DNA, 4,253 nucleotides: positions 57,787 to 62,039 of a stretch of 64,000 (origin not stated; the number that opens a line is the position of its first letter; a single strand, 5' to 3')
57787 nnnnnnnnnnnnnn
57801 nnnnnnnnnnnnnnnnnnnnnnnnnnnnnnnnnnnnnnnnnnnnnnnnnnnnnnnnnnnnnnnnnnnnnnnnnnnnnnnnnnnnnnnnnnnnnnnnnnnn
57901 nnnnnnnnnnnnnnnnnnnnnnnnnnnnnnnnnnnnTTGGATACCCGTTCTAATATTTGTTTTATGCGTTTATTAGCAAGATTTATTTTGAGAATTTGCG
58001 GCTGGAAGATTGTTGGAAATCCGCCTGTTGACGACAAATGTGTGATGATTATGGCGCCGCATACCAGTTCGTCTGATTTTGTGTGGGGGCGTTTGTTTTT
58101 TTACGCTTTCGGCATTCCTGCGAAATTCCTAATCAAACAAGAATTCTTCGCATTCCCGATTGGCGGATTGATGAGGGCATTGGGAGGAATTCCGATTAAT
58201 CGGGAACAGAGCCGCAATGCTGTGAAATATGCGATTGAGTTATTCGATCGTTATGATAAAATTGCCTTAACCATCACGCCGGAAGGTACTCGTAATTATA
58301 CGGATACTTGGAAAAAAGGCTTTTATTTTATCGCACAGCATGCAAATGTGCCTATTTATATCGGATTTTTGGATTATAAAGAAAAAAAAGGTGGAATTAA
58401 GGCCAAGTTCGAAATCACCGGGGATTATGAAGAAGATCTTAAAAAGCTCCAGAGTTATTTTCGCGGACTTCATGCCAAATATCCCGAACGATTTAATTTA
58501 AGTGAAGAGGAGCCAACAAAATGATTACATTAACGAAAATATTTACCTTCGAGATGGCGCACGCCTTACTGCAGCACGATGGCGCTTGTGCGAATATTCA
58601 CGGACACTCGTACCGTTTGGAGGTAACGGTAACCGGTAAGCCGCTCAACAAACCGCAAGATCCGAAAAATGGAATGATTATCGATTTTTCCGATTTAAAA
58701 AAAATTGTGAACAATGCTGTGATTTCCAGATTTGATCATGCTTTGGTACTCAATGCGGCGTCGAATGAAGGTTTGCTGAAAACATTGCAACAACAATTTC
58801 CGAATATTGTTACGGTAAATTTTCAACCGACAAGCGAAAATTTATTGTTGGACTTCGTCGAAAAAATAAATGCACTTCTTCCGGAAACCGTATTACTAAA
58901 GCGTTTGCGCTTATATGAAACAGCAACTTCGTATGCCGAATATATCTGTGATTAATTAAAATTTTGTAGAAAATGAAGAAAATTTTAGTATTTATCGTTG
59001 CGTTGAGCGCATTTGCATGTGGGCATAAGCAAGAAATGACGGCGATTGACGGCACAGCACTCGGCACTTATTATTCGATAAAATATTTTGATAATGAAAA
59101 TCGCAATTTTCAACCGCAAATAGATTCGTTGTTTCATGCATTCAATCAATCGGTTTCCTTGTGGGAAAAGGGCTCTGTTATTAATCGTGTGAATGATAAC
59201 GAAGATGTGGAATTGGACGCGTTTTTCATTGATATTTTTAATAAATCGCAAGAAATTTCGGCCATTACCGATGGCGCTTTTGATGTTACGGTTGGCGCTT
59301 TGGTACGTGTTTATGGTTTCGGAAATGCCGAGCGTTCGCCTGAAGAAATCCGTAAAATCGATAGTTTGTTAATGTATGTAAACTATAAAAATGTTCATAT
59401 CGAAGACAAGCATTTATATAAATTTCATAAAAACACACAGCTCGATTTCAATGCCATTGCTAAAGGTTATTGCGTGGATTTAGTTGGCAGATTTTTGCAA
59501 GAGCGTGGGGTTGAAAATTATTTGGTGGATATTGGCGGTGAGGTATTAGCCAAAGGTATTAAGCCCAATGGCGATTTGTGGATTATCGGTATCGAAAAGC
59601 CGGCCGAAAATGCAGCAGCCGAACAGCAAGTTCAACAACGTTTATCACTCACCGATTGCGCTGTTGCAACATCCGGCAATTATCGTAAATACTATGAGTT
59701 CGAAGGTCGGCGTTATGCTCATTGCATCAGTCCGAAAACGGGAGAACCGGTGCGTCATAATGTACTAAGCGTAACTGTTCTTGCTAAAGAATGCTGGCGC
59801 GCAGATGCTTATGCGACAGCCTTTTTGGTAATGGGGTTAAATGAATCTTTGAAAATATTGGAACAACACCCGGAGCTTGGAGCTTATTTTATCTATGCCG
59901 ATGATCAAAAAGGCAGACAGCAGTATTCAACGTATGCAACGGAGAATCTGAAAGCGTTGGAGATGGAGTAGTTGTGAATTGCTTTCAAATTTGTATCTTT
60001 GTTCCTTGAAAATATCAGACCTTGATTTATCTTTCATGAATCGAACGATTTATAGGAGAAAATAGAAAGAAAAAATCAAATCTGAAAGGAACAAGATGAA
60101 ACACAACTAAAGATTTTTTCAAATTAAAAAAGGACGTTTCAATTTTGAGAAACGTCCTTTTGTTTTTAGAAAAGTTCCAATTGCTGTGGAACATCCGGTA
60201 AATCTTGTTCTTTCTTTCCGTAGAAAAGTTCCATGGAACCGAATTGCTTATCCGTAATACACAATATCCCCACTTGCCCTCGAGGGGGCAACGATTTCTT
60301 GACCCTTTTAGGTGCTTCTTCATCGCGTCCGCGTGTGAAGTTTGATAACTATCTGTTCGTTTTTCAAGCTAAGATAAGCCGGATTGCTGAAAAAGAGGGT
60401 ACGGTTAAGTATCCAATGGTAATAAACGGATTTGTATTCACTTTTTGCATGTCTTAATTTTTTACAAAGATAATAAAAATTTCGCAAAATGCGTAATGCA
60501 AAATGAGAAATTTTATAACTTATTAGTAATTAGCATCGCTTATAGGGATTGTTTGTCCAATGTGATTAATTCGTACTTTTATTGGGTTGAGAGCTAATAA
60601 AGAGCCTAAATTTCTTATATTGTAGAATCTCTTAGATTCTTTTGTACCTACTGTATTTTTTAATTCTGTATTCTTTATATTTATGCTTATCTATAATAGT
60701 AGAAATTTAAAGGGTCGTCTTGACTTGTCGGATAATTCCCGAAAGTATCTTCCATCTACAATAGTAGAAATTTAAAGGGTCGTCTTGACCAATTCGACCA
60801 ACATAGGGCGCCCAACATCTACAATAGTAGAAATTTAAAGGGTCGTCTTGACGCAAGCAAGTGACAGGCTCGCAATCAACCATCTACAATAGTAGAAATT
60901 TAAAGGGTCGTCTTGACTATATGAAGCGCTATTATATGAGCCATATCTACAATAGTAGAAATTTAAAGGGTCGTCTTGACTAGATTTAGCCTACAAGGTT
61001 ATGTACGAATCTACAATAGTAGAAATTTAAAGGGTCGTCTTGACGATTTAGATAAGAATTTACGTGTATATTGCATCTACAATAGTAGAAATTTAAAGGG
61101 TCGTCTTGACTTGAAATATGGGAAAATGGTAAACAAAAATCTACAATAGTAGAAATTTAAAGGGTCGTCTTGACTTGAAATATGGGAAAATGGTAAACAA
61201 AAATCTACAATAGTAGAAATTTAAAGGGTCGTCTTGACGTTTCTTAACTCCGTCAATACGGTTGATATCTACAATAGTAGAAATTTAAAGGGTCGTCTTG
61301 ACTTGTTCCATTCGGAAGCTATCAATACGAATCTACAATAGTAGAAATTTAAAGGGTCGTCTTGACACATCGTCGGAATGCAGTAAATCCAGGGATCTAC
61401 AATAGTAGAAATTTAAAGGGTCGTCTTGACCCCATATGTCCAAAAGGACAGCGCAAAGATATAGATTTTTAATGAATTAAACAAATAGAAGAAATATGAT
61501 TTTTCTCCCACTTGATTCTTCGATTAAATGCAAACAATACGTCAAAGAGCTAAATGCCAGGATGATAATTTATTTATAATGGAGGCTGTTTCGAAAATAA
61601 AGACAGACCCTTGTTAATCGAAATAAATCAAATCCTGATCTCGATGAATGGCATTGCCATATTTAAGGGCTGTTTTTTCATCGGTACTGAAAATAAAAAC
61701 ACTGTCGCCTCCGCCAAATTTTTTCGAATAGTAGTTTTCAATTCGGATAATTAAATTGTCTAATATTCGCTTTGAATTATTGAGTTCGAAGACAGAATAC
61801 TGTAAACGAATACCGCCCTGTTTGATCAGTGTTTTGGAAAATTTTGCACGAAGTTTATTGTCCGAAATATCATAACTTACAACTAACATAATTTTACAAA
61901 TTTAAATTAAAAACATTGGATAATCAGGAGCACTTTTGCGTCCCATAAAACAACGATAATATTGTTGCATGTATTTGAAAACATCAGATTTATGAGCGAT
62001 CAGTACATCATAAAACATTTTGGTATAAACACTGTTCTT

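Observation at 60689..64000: Type V-A (Cas12a) CRISPR-Cas locus, the only defence system visible in the window; the effector is cut by the window edge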

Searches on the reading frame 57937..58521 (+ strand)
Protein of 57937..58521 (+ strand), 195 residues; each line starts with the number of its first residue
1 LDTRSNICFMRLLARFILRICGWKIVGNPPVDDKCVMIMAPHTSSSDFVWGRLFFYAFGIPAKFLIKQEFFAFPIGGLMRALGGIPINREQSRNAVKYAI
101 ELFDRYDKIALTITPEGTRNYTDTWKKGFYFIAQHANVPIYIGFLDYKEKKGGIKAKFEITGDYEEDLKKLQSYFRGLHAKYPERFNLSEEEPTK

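Call 33: search_protein_families(library=ncbifam, proteins=[window:57937-58521:+], max_evalue=0.00001)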
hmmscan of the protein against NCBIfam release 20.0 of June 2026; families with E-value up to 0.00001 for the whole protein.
window:57937-58521:+ (195 aa): 1 family
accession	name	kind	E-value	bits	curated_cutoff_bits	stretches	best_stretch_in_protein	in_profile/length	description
TIGR00530.1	AGP_acyltrn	subfamily_domain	1.1e-10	41.4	102.95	1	30-140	11-124/130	1-acylglycerol-3-phosphate O-acyltransferase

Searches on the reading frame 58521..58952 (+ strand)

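Call 33: search_protein_families(library=ncbifam, proteins=[window:58521-58952:+], max_evalue=0.00001)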
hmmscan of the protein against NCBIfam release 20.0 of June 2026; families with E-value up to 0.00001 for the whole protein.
window:58521-58952:+ (144 aa): 2 families
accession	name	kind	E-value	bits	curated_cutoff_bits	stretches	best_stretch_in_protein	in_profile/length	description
TIGR00039.1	6PTHBS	subfamily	1.3e-27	96.6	125.5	1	1-141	1-119/124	6-pyruvoyl tetrahydropterin synthase/6-carboxytetrahydropterin synthase family protein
TIGR03367.1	queuosine_QueD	equivalog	1.5e-25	89.4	89.25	1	4-117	2-91/92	6-carboxytetrahydropterin synthase QueD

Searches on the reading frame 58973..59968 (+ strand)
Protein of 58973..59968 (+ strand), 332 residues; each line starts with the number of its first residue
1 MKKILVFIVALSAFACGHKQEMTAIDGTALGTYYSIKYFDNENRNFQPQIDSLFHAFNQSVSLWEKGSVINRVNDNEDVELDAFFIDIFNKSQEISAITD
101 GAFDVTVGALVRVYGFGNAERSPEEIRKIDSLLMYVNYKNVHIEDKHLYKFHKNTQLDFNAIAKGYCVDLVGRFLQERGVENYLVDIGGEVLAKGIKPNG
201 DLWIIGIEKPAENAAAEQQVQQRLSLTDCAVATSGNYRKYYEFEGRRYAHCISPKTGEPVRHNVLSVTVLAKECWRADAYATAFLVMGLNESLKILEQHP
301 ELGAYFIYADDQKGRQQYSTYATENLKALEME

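Call 33: search_protein_families(library=ncbifam, proteins=[window:58973-59968:+], max_evalue=0.00001)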
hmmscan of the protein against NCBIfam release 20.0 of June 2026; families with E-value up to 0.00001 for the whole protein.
window:58973-59968:+ (332 aa): 1 family
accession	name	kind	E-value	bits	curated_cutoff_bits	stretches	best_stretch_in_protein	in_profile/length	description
NF007774.0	PRK10461.1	equivalog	3.1e-57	194.1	498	1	17-313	29-333/351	FAD:protein FMN transferase ApbE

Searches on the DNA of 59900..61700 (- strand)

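Call 16: search_dna_similar(query=window:60689-61430:-, collection=phages, mode=distant, max_evalue=10, max_rows=30)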
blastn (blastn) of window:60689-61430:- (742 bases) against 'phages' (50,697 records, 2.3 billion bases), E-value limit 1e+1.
Records with a match: 10; places in all: 10; records where one place covers at least 80% of the query: 0.
Best place of each record, by identity: 90-95% 5; 80-90% 5.
By first word of the organism name: Tenacibaculum 3; Clostridioides 2; Staphylococcus 2; Methanosarcina 1; Fusobacterium 1; Pectobacterium 1.
By host as written in the record: Tenacibaculum maritimum 3; Staphylococcus capitis 2; Methanosarcina sp. 1; - 1; Fusobacterium nucleatum 1; Clostridioides sp. ES-S-0107-01 1; Pectobacterium atrosepticum SCRI1043 1.
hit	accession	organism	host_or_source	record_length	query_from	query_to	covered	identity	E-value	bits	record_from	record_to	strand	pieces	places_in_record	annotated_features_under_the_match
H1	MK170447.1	Methanosarcina virus MetMV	Methanosarcina sp.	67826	15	685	41%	92.7%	2e-1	458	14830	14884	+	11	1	none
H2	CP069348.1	Clostridioides phage pCD1602_4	water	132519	228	320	8%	89.7%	3e+0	80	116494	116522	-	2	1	record has no annotation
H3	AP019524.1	Tenacibaculum phage PTm1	Tenacibaculum maritimum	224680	228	319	8%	89.3%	9e+0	77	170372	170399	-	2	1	VSR endonuclease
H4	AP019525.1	Tenacibaculum phage PTm5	Tenacibaculum maritimum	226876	228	319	8%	89.3%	9e+0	77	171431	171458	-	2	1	VSR endonuclease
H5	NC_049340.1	Tenacibaculum phage PTm1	Tenacibaculum maritimum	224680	228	319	8%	89.3%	9e+0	77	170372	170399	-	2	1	VSR endonuclease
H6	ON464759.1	Fusobacterium phage JD-Fnp1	Fusobacterium nucleatum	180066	230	319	7%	92.3%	3e+0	78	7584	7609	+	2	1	baseplate wedge protein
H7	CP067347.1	Clostridioides phage ES-S-0107-01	Clostridioides sp. ES-S-0107-01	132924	221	309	7%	92.0%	9e+0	75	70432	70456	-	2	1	record has no annotation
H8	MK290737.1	Pectobacterium phage Arno162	Pectobacterium atrosepticum SCRI1043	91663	147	178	4%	87.5%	8e-1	41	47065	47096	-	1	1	hypothetical protein (x2)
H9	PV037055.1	Staphylococcus phage S2G3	Staphylococcus capitis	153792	594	618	3%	92.0%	9e+0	37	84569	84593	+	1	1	baseplate wedge subunit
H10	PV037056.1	Staphylococcus phage Fi4S2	Staphylococcus capitis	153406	594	618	3%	92.0%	9e+0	37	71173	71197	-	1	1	baseplate wedge subunit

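Call 17: search_dna_similar(query=window:60689-61430:-, collection=plasmids, mode=distant, max_evalue=10, max_rows=30)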
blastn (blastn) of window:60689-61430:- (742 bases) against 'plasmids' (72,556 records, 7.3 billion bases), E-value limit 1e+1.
Records with a match: 1; places in all: 1; records where one place covers at least 80% of the query: 0.
Best place of each record, by identity: 60-80% 1.
By first word of the organism name: Vibrio 1.
By predicted mobility (MOB-suite, as given by PLSDB): non-mobilizable 1.
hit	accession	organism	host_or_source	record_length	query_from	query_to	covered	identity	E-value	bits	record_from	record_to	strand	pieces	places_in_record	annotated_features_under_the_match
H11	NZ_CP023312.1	Vibrio anguillarum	Dicentrarchus labrax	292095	206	309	11%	79.5%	8e+0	78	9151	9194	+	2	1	hypothetical protein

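Call 66: get_annotated_region(hit=H1, flank=600)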
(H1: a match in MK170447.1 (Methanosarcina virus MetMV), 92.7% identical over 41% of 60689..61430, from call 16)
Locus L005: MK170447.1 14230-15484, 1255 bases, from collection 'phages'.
description: Methanosarcina virus MetMV, complete genome.
organism: Methanosarcina virus MetMV (NCBI taxid 2488574)
taxonomy: Viruses; Duplodnaviria; Heunggongvirae; Uroviricota; Caudoviricetes
host: Methanosarcina sp.; source: -; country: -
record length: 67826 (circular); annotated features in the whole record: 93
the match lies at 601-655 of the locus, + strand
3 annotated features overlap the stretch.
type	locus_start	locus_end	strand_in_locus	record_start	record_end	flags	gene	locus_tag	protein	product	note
CDS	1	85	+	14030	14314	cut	-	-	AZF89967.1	hypothetical protein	-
CDS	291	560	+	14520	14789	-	-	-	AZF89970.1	hypothetical protein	-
CDS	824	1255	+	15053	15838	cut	-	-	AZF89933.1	hypothetical protein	-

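Call 72: search_rna_families(source=window, start=59900, end=61700, threshold=evalue, max_evalue=1)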
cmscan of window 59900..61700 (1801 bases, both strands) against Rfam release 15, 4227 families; matches with E-value up to 1: 6.
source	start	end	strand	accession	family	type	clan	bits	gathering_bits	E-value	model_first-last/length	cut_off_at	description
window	59971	60016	+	RF01362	CRISPR-DR49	Gene; CRISPR;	-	34.6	41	0.0018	1-47/47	no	CRISPR RNA direct repeat element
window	59971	60019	-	RF01363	CRISPR-DR50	Gene; CRISPR;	-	31.4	47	0.016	1-46/46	no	CRISPR RNA direct repeat element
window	60116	60181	-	RF02362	Yfr10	Gene; sRNA;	-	24.6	43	0.73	1-78/78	no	Cyanobacterial functional RNA 10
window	60102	60190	+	RF01045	mir-544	Gene; miRNA;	-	23.4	66.5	0.16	1-84/84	no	mir-544 microRNA precursor family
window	60101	60186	-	RF03585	mir-3938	Gene; miRNA;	-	21.1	94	0.35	1-88/88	no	mir-3938 microRNA precursor family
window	60106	60181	-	RF03277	mir-5886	Gene; miRNA;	-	20.9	85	0.8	1-89/89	no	mir-5886 microRNA precursor family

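Call 75: search_rna_families(source=window, start=59900, end=60100, threshold=evalue, max_evalue=1, show_alignments=2)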
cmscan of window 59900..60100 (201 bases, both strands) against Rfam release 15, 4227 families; matches with E-value up to 1: 2.
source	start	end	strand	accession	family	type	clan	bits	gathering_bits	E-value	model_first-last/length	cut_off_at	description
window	59971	60016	+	RF01362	CRISPR-DR49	Gene; CRISPR;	-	34.6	41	0.0002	1-47/47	no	CRISPR RNA direct repeat element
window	59971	60019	-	RF01363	CRISPR-DR50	Gene; CRISPR;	-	31.4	47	0.0018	1-46/46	no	CRISPR RNA direct repeat element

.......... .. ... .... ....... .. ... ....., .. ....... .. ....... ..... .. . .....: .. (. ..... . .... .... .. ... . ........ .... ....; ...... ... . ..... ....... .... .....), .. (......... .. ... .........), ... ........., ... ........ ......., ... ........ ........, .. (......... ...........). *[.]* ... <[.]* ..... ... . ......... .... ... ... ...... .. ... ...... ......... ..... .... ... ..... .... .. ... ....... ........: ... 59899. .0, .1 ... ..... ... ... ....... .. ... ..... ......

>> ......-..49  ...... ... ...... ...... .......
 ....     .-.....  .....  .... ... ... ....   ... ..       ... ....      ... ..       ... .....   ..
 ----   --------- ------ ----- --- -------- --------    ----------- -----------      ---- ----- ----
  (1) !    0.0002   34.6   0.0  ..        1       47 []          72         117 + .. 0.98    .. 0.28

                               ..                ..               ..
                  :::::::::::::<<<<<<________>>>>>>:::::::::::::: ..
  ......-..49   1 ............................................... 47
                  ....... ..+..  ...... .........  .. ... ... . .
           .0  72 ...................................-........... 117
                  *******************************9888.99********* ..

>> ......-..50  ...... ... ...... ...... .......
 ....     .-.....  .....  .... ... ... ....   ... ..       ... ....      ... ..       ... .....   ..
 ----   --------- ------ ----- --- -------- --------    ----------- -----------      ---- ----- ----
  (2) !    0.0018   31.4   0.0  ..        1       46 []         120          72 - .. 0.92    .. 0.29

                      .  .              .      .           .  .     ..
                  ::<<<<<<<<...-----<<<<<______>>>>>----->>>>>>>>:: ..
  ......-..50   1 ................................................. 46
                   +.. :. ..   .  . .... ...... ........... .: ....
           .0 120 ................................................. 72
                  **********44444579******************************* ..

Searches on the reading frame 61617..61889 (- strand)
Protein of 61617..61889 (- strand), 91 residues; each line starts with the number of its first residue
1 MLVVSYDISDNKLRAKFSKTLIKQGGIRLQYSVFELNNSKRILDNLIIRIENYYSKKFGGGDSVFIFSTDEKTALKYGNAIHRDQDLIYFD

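Call 5: search_protein_families(library=pfam, proteins=[window:61617-61889:-], max_evalue=0.01)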
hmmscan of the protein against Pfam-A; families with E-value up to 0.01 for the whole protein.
window:61617-61889:- (91 aa): 1 family
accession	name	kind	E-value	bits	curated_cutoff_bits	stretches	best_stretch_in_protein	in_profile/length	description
PF09827.14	CRISPR_Cas2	-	9.2e-15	55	23.8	1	1-73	2-70/74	CRISPR associated protein Cas2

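Call 6: search_protein_families(library=ncbifam, proteins=[window:61617-61889:-], max_evalue=0.01)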
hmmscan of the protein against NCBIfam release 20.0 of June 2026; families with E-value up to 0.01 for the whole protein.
window:61617-61889:- (91 aa): 1 family
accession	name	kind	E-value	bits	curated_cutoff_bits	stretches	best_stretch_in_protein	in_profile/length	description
TIGR01573.1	cas2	equivalog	1.1e-10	41.7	24.5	1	2-72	3-73/96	CRISPR-associated endonuclease Cas2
